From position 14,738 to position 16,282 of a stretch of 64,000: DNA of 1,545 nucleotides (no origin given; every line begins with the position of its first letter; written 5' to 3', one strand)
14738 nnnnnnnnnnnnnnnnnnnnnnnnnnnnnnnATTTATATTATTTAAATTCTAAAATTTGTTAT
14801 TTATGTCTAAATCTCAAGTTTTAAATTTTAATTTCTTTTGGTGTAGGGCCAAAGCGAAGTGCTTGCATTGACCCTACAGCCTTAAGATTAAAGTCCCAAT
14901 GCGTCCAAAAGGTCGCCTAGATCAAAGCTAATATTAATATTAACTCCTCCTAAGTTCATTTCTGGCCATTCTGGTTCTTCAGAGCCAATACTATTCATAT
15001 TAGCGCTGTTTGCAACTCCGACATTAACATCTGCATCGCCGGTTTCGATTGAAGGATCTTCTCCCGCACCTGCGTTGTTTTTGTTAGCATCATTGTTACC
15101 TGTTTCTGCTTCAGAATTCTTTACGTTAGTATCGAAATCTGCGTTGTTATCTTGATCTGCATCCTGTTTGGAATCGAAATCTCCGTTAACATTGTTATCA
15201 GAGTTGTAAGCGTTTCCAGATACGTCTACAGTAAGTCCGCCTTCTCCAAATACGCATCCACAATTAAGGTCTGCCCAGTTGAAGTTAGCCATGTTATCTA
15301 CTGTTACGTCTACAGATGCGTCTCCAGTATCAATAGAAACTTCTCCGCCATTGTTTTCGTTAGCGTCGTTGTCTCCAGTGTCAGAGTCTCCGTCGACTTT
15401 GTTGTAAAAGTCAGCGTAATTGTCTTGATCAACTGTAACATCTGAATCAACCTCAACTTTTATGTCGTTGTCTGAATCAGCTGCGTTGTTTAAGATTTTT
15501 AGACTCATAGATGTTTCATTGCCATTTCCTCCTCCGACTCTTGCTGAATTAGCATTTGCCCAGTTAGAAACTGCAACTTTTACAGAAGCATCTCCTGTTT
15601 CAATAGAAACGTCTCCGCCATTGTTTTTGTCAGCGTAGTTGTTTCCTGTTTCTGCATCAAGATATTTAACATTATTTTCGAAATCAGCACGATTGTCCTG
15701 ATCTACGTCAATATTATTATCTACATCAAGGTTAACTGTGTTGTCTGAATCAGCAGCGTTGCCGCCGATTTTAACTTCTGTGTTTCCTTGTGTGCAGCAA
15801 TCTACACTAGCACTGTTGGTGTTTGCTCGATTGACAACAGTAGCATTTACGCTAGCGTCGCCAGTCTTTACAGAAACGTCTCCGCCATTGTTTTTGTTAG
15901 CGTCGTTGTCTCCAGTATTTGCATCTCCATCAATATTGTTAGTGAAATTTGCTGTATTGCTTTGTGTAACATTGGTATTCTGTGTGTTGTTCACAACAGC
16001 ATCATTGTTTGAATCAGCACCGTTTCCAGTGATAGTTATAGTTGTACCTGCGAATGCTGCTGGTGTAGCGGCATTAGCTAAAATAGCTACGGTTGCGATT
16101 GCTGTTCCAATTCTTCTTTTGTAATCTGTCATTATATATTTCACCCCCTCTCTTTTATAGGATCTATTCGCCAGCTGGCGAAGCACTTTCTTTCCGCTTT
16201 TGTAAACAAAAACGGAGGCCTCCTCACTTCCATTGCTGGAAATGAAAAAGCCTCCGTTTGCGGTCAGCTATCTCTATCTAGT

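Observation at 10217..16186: Sortase locus with an LPVTG-anchored substrate and a paralogous family of Asn/Gly/Thr/Asp-rich repeat surface proteins of unrecognised type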

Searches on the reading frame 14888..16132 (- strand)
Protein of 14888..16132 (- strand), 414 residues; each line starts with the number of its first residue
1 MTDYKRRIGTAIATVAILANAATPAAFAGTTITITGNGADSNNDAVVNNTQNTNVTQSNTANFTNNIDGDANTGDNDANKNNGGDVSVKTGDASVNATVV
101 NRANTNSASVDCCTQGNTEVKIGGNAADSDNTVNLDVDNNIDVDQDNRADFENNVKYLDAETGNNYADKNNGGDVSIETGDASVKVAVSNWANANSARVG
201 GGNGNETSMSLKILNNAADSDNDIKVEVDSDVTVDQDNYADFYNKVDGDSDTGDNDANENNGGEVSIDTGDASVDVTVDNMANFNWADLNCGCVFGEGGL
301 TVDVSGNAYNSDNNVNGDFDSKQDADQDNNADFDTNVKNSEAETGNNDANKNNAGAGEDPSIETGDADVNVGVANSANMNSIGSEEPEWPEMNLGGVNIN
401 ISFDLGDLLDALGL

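Call 3: search_protein_families(library=pfam, proteins=[window:14888-16132:-], max_evalue=1)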
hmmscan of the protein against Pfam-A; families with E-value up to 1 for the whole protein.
window:14888-16132:- (414 aa): 2 families
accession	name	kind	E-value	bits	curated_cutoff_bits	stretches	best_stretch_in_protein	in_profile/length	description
PF16132.11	DUF4843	-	0.08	12.9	34.5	0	206-239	34-68/163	Domain of unknown function (DUF4843)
PF01883.24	FeS_assembly_P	-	0.26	12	23.5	0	158-192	12-46/73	Iron-sulfur cluster assembly protein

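Call 4: search_protein_families(library=ncbifam, proteins=[window:14888-16132:-], max_evalue=1)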
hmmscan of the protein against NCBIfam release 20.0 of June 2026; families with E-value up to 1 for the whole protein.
window:14888-16132:- (414 aa): 0 families

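Call 6: find_homologous_proteins(query=window:14888-16132:-, max_evalue=0.001)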
Query window:14888-16132:- (414 aa): 456 proteins with E <= 0.001 among 8000 candidates; the best 120 are listed.
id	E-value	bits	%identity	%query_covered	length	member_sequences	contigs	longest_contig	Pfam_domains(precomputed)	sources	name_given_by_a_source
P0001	1.2e-223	761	91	97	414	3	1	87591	-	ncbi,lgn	-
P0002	2.0e-218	743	89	100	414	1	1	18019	-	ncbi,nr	ncbi:MAG: hypothetical protein KBD51_03625 [Candidatus Levybacteria bacterium]|nr:hypothetical prote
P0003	8.7e-208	708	84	100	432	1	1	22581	-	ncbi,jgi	-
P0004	8.0e-198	676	82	97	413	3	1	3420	-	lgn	-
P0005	3.2e-177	608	75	99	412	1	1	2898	-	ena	-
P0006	5.7e-176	604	73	97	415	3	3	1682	-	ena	-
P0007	3.5e-173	595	74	99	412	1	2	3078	-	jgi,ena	-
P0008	3.5e-173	595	73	100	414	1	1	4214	-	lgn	-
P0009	9.4e-165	567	71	97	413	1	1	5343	-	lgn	-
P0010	1.7e-163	563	71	100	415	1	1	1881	-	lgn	-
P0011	5.7e-162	558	70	100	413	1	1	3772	-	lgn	-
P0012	3.0e-161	555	68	100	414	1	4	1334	-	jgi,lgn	-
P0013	4.0e-157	542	68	100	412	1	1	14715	-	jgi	jgi:hypothetical protein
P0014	2.5e-152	526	64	96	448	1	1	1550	-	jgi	jgi:hypothetical protein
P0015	2.7e-152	526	68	97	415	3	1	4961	-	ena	-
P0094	1.7e-86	309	47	100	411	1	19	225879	-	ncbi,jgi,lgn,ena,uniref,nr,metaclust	ncbi:MAG: SNF2 domain/helicase domain/RING finger domain-containing protein [Candidatus Woesebacteri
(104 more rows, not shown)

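Call 7: search_solved_structures(query=window:14888-16132:-, max_evalue=10, show_alignments=2)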
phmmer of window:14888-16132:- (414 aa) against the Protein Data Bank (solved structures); distinct sequences matched with E-value up to 10: 0.

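Call 21: find_related_loci(query=A1, collection=genome_contigs, flank=8000)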
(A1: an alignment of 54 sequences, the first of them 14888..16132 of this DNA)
Query A1 (414 aa) in genome_contigs; peptide patterns used: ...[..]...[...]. (x = any residue, [..] = any of these).
107 stretches matched a pattern; 59 encode a relative of the query (tblastn E <= 1e-3); 59 distinct loci.
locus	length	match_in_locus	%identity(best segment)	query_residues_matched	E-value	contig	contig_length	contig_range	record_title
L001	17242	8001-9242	89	1-414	0e+0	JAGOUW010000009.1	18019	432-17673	MAG: Candidatus Levyibacteriota bacterium isolate Gw_Eff_bin_531 Gw_Eff_6674_length_18019_cov_8.103622, whole genome sho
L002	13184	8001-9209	91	1-403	0e+0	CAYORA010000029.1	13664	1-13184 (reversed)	MAG TPA_asm: uncultured Gammaproteobacteria bacterium isolate SRP170004_co1_164 genome assembly, contig: NODE_7127_lengt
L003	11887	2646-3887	84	1-414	0e+0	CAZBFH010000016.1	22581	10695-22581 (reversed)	MAG TPA_asm: uncultured Gammaproteobacteria bacterium isolate SRP342105_co2_162 genome assembly, contig: NODE_2312_lengt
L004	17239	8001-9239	86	1-414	0e+0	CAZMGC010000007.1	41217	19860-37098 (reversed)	MAG TPA_asm: uncultured Gammaproteobacteria bacterium isolate SRP278252_co2_146 genome assembly, contig: NODE_1715_lengt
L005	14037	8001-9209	68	3-403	4e-156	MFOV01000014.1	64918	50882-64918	MAG: Candidatus Levybacteria bacterium RIFCSPLOWO2_01_FULL_39_10 rifcsplowo2_01_scaffold_362, whole genome shotgun seque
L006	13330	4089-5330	62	1-414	1e-149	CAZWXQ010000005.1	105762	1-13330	MAG TPA_asm: uncultured Gammaproteobacteria bacterium isolate SRP292972_co3_100 genome assembly, contig: NODE_231_length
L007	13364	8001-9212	66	1-403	5e-149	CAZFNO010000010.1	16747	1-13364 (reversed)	MAG TPA_asm: uncultured Gammaproteobacteria bacterium isolate binchicken_co134_351 genome assembly, contig: NODE_7389_le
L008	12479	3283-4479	61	1-399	1e-122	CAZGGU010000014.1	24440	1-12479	MAG TPA_asm: uncultured Gammaproteobacteria bacterium isolate SRP292972_co1_102 genome assembly, contig: NODE_961_length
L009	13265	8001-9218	49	3-414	3e-104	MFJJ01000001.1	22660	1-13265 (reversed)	MAG: Candidatus Gottesmanbacteria bacterium RIFCSPHIGHO2_01_FULL_46_14 rifcsphigho2_01_scaffold_10795, whole genome shot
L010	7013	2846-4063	49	4-414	6e-101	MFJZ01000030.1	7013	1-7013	MAG: Candidatus Gottesmanbacteria bacterium RIFCSPLOWO2_01_FULL_49_10 rifcsplowo2_01_scaffold_30608, whole genome shotgu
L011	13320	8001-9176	56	1-392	6e-99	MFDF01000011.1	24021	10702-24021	MAG: Candidatus Daviesbacteria bacterium RIFCSPHIGHO2_12_FULL_37_16 rifcsphigho2_12_scaffold_2705, whole genome shotgun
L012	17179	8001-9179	51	1-394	2e-98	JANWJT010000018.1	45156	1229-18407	MAG: Candidatus Microgenomates bacterium isolate CRAIB_MAG74 c_000000099751, whole genome shotgun sequence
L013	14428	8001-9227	50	1-414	1e-97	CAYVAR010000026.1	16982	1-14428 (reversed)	MAG TPA_asm: uncultured Gammaproteobacteria bacterium isolate binchicken_co110_1166 genome assembly, contig: NODE_7293_l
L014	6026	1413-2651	50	1-414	8e-98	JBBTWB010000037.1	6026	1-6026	MAG: Patescibacteria group bacterium isolate H43-bin061_1 H43_bin061_1_000000000037, whole genome shotgun sequence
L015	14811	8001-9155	57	1-385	8e-97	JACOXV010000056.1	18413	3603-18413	MAG: Candidatus Levyibacteriota bacterium isolate NC_groundwater_162_Ag_S-0.1um_38_10 S4_GD2017_2_S1_scaffold_2931, whol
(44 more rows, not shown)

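Call 29: predict_structure(alignment_id=A1)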
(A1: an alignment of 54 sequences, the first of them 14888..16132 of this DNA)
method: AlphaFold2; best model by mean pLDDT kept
length: 414 residues; sequences in the alignment: 54
mean_pLDDT: 75.1   pTM: 0.70
mean pLDDT of the five models: 75.1, 70.8, 70.7, 68.8, 65.5
residues with pLDDT >= 90: 73; 70-90: 212; 50-70: 81; < 50: 48
segments of 3 or more residues with pLDDT < 50: 1-26, 392-408, 410-414
pLDDT, mean of each block of 10 residues (from residue 1): 38 35 51 86 86 85 82 67 72 75 83 75 89 88 92 85 74 74 81 86 67 91 90 92 84 68 73 81 86 69 90 89 90 83 69 63 66 82 71 39 45 44
secondary structure, 60 per line:
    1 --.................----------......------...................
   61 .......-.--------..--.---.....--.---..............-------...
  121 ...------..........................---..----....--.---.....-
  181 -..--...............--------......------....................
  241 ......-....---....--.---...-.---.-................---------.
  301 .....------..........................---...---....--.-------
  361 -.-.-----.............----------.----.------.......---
elements in order: H3-19 E30-35 E42-67 E86-90 E97-110 E118-123 E130-155 E165-168 E175-179 E186-200 E209-214 E221-246 E248-251 E255-258 E265-267 E275-290 E300-305 E312-337 E341-343 E347-350 E370-382 H405-411

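Call 57: find_encoding_contigs(protein=P0094, flank=8000, max_places=2)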
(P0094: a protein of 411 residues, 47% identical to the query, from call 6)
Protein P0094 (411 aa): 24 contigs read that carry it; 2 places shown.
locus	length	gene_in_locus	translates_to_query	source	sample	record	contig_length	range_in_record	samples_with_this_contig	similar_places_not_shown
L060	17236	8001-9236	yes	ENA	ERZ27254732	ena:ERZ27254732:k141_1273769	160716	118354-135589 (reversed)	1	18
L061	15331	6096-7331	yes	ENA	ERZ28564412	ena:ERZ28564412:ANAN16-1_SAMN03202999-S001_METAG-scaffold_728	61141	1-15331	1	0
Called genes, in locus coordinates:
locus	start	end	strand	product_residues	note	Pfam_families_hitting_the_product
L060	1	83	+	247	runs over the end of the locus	-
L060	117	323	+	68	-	PF18929:DUF5678 (faint)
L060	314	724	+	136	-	PF13650:Asp_protease_2 (weak), PF13975:gag-asp_proteas (weak)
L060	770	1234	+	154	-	-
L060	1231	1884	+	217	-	PF02463:SMC_N (weak), PF13555:AAA_29 (weak), PF20720:nSTAND3 (faint), PF00005:ABC_tran, PF13304:AAA_21 (faint)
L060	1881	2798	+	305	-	PF18075:FtsX_ECD, PF02687:FtsX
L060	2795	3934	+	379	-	PF01551:Peptidase_M23 (faint)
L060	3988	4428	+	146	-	PF01371:Trp_repressor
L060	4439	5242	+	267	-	-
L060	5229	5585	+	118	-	PF04892:VanZ-LLP1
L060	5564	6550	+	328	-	PF01073:3Beta_HSD, PF01370:Epimerase, PF02719:Polysacc_synt_2, PF04321:RmlD_sub_bind, PF05368:NmrA (faint), PF07993:NAD_binding_4 (faint), PF13460:NAD_binding_10 (weak), PF16363:GDP_Man_Dehyd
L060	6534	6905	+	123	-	PF27226:AF_1845 (weak)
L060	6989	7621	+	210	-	-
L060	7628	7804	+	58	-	-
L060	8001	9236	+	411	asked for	-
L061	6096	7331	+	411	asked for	-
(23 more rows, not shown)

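Call 72: fold_search(model_id=the predicted structure, library=pdb)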
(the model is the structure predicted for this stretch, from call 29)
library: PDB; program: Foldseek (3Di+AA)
matches with E <= 10: 85; with E <= 0.001: 0
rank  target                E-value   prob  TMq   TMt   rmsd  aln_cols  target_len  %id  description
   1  9u4u_A                3.1e-02  0.03  0.05  0.10  32.5       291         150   10  Structure of the functional amyloid FapC from Pseudomonas sp.UK4 (released 2025-08-06)
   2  5awg_B                2.6e-01  0.01  0.07  0.08  39.5       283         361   11  Crystal structure of Hg-bound SufB-SufC-SufD complex from Escherichia coli (released 2015-11-11)
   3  9ozl_B                3.5e-01  0.01  0.05  0.06  41.8       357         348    9  Crystal structure of the polysaccharide lyase RbmB from Vibrio cholerae (released 2026-03-11)
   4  4yz0_A                4.3e-01  0.01  0.06  0.09  37.8       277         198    9  C. bescii Family 3 pectate lyase double mutant K108A/E39Q in complex with trigalacturonic acid (released 2015-12-23)
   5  4yzq_A                4.3e-01  0.01  0.06  0.07  37.6       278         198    9  C. bescii Family 3 pectate lyase double mutant K108A/Q111N in complex with trigalacturonic acid (released 2015-12-23)
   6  9a7k_A                5.2e-01  0.01  0.07  0.06  40.2       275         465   10  Integrative model of SUFB-SUFD by crosslinking MS and deep learning (released 2024-09-18)
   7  6n2b_A                5.7e-01  0.01  0.04  0.05  37.2       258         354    9  The Crystal Structure of Caldicellulosiruptor kristjanssonii Tapirin C-terminal domain (released 2018-12-19)
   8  7bwx_A                6.3e-01  0.01  0.04  0.08  37.3       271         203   12  Crystal structure of ice-binding protein from an Antarctic ascomycete, Antarctomyces psychrotrophicus. (released 2020-05-27)
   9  5awg_A                6.7e-01  0.01  0.07  0.07  29.5       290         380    6  Crystal structure of Hg-bound SufB-SufC-SufD complex from Escherichia coli (released 2015-11-11)
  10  4yzx_A                6.7e-01  0.01  0.05  0.08  35.2       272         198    9  C. bescii Family 3 pectate lyase double mutant K108A/D107N in complex with trigalacturonic acid (released 2015-12-23)
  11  8c50_A                9.0e-01  0.00  0.04  0.05  43.3       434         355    9  Pontibacter korlensis curli subunit CsgA (released 2023-06-28)
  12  4z06_B                9.4e-01  0.01  0.06  0.08  38.5       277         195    8  C. bescii Family 3 pectate lyase double mutant K108A/R133A in complex with ALPHA-D-GALACTOPYRANURONIC ACID (released 2015-12-23)
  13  5awf_A                1.1e+00  0.01  0.07  0.08  39.5       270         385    7  Crystal structure of SufB-SufC-SufD complex from Escherichia coli (released 2015-11-11)
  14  7o7a_B                1.3e+00  0.00  0.04  0.04  39.8       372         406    7  Structure of the PL6 family alginate lyase Pedsa0632 from Pseudopedobacter saltans (released 2021-07-28)
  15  9ozd_A                1.3e+00  0.00  0.05  0.05  41.9       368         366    8  Crystal structure of the polysaccharide lyase RbmB from Vibrio cholerae bound to Vibrio Polysaccharide (released 2026-03-11)
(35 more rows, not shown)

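Call 84: search_dna_similar(query=window:14888-16132:-, collection=phages, mode=protein, max_evalue=0.001, max_rows=10)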
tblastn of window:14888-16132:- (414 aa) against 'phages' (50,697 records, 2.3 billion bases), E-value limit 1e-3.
No match.

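Call 85: search_dna_similar(query=window:14888-16132:-, collection=plasmids, mode=protein, max_evalue=0.001, max_rows=10)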
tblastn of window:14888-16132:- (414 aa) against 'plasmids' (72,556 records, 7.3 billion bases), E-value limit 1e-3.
No match.
